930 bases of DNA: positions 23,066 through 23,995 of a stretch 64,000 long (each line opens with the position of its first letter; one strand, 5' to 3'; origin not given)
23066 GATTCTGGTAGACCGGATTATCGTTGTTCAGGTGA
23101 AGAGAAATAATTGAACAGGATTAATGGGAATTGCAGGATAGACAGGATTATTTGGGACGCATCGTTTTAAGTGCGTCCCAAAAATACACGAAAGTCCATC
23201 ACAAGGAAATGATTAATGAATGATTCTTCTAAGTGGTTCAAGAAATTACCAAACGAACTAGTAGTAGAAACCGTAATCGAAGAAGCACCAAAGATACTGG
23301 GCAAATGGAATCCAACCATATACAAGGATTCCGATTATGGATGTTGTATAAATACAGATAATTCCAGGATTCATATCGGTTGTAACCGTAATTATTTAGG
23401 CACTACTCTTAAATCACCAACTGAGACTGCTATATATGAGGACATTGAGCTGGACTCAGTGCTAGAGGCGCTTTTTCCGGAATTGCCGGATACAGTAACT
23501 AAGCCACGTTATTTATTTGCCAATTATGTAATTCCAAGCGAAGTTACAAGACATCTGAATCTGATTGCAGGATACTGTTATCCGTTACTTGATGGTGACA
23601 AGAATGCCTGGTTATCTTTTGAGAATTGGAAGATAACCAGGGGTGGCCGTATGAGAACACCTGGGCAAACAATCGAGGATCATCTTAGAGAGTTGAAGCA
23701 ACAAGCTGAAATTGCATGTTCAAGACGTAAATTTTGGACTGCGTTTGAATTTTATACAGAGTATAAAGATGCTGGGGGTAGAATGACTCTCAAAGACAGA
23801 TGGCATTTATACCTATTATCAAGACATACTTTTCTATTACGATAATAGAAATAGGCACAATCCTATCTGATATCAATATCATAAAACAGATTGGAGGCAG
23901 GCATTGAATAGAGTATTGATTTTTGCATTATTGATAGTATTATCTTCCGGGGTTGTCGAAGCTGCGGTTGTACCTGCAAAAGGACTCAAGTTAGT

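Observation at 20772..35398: Tandem array of five diverged DUF4838/GH20b-like secreted paralogs, each duplicated with its 5' UTR.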

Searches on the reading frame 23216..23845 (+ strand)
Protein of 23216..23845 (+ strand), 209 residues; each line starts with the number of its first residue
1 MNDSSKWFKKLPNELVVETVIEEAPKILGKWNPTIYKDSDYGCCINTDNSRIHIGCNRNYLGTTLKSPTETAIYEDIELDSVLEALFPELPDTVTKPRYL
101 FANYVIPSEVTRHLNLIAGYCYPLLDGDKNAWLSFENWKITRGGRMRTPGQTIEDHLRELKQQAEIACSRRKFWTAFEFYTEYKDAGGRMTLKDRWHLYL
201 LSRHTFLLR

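Call 4: search_protein_families(library=pfam, proteins=[window:23216-23845:+], max_evalue=0.01)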
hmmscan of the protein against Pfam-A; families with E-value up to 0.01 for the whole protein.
window:23216-23845:+ (209 aa): 0 families

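Call 33: search_protein_families(library=ncbifam, proteins=[window:23216-23845:+], max_evalue=0.01)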
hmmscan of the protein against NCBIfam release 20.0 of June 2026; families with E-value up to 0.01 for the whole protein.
window:23216-23845:+ (209 aa): 0 families

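Call 47: search_protein_families(library=padloc, proteins=[window:23216-23845:+], max_evalue=0.01)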
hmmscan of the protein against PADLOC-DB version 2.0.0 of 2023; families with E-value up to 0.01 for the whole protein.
window:23216-23845:+ (209 aa): 0 families

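Call 79: search_protein_families(library=phrogs, proteins=[window:23216-23845:+], max_evalue=0.01)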
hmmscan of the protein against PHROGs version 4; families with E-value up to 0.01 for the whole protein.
window:23216-23845:+ (209 aa): 0 families

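Call 101: search_protein_families(library=pfam, proteins=[window:23216-23842:+], max_evalue=10)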
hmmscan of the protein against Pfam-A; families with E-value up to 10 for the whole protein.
window:23216-23842:+ (209 aa): 0 families

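Call 110: search_dna_similar(query=window:23216-23842:+, collection=plasmids, mode=protein, max_evalue=0.001, max_rows=8)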
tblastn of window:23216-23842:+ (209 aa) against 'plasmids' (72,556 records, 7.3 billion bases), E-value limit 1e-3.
No match.
